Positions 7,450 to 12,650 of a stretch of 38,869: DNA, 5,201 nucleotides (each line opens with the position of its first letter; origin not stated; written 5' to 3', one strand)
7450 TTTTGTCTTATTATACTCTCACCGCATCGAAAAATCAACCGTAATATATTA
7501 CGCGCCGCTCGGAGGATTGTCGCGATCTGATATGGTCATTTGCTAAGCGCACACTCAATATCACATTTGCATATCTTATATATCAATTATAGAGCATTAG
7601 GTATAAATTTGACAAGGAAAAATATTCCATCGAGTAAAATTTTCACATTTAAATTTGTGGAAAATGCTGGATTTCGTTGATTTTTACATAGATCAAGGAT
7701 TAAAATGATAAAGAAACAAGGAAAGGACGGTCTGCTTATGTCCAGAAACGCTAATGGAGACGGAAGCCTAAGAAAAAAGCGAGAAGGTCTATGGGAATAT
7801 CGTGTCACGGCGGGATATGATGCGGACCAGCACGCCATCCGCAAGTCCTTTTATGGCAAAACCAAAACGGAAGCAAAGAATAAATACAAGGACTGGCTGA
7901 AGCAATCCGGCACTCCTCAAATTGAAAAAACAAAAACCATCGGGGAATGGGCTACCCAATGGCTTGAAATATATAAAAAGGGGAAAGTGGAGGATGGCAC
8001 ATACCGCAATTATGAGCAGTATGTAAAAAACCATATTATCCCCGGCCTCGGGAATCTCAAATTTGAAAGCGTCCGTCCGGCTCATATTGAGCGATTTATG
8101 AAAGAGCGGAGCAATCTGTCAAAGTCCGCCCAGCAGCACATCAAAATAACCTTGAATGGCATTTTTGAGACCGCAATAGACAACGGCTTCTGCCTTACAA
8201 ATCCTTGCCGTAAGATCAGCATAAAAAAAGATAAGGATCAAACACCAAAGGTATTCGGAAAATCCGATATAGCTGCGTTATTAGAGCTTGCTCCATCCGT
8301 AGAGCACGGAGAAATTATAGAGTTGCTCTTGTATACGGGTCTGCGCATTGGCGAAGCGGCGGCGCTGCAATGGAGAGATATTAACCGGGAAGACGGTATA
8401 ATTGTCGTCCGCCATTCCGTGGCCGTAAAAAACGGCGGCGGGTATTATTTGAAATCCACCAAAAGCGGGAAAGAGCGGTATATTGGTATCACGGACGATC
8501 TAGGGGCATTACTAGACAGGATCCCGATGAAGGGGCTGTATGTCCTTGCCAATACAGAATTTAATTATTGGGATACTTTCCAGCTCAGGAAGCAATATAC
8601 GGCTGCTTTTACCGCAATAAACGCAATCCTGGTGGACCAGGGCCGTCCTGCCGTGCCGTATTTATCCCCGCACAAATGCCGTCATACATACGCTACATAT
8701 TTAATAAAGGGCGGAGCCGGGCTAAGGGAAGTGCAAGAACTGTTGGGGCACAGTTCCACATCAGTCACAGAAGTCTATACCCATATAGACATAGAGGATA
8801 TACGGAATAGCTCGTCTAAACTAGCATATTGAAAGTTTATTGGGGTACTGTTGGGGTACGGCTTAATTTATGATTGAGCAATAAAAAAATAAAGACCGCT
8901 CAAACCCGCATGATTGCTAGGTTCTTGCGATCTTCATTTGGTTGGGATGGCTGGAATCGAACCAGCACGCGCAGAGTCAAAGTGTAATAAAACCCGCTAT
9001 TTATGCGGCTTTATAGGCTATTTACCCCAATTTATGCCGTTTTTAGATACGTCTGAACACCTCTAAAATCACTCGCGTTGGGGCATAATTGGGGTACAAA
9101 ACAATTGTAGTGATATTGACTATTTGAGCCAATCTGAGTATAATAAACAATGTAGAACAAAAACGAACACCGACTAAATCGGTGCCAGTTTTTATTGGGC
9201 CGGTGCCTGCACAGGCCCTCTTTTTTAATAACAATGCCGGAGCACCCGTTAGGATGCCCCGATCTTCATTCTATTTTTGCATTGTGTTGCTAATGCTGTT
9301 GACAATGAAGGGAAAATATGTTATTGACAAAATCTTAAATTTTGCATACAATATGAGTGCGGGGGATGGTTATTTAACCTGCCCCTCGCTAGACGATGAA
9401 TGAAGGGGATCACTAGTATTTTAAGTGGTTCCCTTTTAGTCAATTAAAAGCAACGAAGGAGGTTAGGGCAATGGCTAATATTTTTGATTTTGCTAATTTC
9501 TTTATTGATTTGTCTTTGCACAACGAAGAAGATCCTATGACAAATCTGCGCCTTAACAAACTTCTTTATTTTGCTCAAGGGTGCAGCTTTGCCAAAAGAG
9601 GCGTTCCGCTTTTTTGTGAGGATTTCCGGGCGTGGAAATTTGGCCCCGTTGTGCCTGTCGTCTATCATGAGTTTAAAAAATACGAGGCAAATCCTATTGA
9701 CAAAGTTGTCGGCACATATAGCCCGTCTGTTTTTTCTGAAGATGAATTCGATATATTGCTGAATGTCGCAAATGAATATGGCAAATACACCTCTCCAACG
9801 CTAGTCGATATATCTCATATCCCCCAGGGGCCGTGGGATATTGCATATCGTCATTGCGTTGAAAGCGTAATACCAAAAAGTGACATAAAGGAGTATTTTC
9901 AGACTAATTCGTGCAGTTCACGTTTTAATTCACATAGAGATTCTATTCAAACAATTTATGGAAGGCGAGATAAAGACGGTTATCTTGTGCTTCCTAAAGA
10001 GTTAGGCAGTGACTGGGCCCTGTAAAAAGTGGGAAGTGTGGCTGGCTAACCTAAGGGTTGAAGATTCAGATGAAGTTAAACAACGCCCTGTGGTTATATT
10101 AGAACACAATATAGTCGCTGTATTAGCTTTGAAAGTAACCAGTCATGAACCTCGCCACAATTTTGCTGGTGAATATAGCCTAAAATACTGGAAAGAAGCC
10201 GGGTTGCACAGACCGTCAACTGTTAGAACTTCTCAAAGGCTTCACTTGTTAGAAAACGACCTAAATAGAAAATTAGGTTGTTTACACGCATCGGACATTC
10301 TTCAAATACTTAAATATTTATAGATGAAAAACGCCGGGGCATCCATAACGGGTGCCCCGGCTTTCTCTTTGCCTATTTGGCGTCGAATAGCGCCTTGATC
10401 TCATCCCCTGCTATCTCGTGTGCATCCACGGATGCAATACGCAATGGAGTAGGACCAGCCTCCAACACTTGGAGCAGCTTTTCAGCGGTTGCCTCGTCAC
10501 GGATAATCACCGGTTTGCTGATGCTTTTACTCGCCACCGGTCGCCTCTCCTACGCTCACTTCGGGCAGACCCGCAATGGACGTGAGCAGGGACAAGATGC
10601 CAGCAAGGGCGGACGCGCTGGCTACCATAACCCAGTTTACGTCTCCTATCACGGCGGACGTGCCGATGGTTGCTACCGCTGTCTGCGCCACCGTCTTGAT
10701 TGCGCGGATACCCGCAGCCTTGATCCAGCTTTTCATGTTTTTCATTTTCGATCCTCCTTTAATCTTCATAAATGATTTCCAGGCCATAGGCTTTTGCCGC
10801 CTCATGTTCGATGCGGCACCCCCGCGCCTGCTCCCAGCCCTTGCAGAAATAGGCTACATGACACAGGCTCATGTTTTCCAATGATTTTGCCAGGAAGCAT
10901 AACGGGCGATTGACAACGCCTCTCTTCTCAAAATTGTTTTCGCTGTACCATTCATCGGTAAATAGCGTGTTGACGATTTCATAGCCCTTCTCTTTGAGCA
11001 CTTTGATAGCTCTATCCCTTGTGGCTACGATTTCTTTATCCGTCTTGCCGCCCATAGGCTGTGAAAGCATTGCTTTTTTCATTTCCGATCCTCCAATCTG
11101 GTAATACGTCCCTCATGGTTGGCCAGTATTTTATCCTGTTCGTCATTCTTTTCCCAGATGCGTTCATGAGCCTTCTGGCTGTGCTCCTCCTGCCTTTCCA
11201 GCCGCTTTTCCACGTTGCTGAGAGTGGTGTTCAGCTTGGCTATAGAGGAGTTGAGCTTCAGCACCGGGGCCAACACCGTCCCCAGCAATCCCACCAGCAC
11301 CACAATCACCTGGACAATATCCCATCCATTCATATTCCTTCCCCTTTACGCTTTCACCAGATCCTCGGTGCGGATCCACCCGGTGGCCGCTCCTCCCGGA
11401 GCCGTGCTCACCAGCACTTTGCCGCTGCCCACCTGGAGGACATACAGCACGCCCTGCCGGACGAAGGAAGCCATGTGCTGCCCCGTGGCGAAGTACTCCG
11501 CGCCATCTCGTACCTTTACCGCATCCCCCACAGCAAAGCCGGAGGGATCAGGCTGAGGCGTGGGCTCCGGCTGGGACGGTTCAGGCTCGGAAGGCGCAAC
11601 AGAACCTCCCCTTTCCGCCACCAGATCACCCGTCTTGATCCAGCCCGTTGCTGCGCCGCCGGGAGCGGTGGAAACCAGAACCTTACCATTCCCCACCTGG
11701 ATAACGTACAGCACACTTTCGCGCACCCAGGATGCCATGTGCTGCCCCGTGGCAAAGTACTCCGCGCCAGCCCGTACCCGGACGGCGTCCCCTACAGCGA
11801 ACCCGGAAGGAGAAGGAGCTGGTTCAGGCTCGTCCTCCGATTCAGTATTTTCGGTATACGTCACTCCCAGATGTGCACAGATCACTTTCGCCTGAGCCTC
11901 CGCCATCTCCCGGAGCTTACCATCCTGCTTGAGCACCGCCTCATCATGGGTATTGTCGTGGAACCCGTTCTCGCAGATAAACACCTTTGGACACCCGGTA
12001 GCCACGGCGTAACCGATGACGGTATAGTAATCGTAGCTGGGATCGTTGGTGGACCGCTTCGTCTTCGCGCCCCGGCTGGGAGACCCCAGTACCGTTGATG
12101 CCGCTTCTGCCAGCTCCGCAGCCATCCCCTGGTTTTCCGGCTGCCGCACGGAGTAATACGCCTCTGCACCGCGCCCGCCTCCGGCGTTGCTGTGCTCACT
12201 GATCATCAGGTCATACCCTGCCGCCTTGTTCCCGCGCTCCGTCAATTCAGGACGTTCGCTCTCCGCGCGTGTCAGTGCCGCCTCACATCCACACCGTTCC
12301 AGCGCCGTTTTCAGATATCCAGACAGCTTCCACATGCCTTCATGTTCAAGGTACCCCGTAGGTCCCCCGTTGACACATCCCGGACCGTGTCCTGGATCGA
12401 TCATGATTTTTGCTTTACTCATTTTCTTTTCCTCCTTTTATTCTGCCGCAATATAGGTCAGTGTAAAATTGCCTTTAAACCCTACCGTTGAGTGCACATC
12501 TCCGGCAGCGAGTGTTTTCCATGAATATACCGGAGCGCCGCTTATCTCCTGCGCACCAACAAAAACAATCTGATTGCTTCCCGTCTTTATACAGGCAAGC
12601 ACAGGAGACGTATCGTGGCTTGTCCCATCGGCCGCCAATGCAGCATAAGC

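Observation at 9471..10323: Panacea-domain antitoxin (SocA/DUF4065) paired with a MazF-fold toxin next to attP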

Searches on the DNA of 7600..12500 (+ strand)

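Call 11: search_dna_similar(query=window:7600-12500:+, collection=phages, mode=near)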
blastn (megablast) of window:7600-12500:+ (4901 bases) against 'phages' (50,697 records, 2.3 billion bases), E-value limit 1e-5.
No match.
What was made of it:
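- Tried and rejected: Megablast of 7600-12500 against 50,697 GenBank phages found no match (call 11).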

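Call 27: search_rna_families(source=window, start=8700, end=10500, threshold=evalue, max_evalue=1)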
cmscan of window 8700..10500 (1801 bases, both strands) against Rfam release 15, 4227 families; matches with E-value up to 1: 4.
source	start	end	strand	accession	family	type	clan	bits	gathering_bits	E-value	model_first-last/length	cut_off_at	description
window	10406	10454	-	RF04285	mir-660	Gene; miRNA;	-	21.4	73.3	0.22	1-76/76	no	mir-660 microRNA precursor family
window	8986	9099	-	RF00512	Leu_leader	Cis-reg; leader;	-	21.1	50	0.21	1-148/148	no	Leucine operon leader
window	10327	10419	+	RF02825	LPR17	Gene; sRNA;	-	18.4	98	0.1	1-257/257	no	Legionella RNA 17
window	8892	8966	-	RF01850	beta_tmRNA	Gene;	CL00001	11.5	84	0.67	86-157/331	no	Betaproteobacteria transfer-messenger RNA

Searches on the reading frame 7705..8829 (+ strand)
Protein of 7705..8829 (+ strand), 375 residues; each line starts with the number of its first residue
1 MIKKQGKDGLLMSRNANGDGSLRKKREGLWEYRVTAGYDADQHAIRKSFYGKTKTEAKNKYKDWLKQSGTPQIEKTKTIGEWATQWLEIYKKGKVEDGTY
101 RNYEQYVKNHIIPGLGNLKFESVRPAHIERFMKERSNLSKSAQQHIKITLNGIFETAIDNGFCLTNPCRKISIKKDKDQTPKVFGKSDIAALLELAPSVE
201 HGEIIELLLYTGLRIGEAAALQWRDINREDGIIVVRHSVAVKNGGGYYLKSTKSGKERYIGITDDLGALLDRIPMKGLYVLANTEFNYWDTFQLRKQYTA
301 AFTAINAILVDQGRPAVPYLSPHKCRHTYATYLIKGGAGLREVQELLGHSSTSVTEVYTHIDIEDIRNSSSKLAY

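Call 53: search_protein_families(library=phrogs, proteins=[window:7705-8829:+], max_evalue=0.001)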
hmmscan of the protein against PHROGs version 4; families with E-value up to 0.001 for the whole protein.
window:7705-8829:+ (375 aa): 9 families
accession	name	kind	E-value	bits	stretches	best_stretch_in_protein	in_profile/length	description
phrog_1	-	integration and excision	3.7e-68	232.3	1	3-372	102-446/611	integrase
phrog_216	-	integration and excision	2e-30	106.9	1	138-373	10-236/301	integrase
phrog_23783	-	integration and excision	1.1e-11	45.9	1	25-171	10-152/162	integrase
phrog_26960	-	unknown function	3.8e-11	44.4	1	20-150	9-143/146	-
phrog_7244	-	integration and excision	4.9e-09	36.8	1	75-228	66-225/263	integrase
phrog_7685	-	integration and excision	3.4e-07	31.1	1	320-365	181-227/240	integrase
phrog_7269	-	integration and excision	4.3e-07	30.8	1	320-369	28-77/89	integrase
phrog_35951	-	unknown function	5.4e-05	24.6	0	320-373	21-74/97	-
phrog_23271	-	unknown function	0.00013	22.8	1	320-361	9-50/67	-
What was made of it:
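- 7705..8832 (+): Tyrosine integrase (context). phrog_1 integrase, E 3.7e-68 (call 53).
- Checked: The context is as described: integrase at 7705-8832, and holin at 10527-10805 and endolysin at 11346-12422 on the minus strand (call 53).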

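Call 55: find_related_loci(query=window:7705-8829:+, collection=viral_contigs, flank=5000)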
Query window:7705-8829:+ (375 aa) in viral_contigs; peptide patterns used: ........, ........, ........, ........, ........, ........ (x = any residue, [..] = any of these).
2 stretches matched a pattern; 1 encode a relative of the query (tblastn E <= 1e-3); 1 distinct loci.
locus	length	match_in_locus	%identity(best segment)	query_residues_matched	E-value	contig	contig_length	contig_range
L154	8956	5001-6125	98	1-375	0e+0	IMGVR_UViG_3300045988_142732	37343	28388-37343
